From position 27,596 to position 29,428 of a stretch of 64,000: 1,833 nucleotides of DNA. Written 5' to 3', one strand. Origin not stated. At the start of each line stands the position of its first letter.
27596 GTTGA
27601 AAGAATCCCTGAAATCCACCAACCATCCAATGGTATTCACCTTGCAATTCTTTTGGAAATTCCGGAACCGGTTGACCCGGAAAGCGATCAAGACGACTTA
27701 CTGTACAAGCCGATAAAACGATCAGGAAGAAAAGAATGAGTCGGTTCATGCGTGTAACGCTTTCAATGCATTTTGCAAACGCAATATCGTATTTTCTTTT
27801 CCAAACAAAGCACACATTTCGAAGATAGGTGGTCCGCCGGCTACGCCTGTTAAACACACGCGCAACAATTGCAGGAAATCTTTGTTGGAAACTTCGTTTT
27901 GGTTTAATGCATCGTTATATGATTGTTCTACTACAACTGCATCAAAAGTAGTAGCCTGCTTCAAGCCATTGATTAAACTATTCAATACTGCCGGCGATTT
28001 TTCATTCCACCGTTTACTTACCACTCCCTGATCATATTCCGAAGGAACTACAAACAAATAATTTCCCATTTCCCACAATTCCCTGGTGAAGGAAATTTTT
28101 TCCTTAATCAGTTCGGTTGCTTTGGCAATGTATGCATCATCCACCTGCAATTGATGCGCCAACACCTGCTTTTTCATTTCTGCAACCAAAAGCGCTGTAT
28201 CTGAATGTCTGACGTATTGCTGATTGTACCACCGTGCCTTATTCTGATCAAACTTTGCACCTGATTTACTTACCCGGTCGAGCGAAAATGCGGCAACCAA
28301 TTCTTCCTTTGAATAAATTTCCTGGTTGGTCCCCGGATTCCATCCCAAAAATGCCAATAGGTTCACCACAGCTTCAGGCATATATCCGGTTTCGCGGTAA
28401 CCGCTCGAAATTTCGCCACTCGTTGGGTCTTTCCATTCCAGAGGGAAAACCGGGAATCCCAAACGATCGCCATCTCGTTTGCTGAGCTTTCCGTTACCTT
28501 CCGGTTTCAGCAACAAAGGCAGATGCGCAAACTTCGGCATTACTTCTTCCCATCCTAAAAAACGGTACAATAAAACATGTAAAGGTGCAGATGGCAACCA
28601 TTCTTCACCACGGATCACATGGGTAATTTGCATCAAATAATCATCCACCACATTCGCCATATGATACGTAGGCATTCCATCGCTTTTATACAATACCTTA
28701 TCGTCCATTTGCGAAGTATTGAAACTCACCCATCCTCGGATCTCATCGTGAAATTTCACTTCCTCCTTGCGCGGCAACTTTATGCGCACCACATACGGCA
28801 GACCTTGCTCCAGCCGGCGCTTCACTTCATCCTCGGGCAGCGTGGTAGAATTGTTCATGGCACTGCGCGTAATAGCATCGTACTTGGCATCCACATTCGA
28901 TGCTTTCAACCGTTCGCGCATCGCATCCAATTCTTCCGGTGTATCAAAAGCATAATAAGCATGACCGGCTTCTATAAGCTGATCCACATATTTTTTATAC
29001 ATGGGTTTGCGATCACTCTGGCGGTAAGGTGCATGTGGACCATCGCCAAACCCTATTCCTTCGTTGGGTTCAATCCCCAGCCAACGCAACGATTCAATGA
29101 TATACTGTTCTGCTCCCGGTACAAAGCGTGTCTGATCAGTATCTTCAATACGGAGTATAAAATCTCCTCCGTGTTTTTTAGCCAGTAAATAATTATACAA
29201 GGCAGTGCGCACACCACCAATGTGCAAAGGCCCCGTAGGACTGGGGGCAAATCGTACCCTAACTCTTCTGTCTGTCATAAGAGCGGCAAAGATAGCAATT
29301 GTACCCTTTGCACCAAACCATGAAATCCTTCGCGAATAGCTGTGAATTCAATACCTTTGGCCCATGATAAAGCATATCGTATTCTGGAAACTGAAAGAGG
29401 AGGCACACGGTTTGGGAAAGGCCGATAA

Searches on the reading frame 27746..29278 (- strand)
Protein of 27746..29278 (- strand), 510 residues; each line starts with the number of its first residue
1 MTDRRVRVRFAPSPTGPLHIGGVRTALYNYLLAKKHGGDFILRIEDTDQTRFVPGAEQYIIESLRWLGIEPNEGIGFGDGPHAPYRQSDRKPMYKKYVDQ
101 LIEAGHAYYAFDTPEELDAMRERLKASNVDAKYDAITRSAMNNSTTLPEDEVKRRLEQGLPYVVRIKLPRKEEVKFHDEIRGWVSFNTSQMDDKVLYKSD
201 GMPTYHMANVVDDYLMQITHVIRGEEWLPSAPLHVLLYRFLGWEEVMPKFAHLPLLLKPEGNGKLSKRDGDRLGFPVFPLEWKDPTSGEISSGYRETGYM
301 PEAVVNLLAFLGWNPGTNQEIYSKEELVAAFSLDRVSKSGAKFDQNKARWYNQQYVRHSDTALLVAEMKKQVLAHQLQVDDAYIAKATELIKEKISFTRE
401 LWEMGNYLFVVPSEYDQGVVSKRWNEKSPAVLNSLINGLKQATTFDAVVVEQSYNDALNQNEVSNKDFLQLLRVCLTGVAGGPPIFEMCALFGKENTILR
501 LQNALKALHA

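Call 70: search_protein_families(library=pfam, proteins=[window:27746-29278:-], max_evalue=0.0001)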
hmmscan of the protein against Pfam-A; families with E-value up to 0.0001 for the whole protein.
window:27746-29278:- (510 aa): 2 families
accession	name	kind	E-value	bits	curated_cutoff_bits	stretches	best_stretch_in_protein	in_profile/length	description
PF00749.27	tRNA-synt_1c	-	7.8e-95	317.8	23.4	1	6-350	2-314/314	tRNA synthetases class I (E and Q), catalytic domain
PF19269.4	Anticodon_2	-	2.9e-27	96.3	23.6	1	375-505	9-141/141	Anticodon binding domain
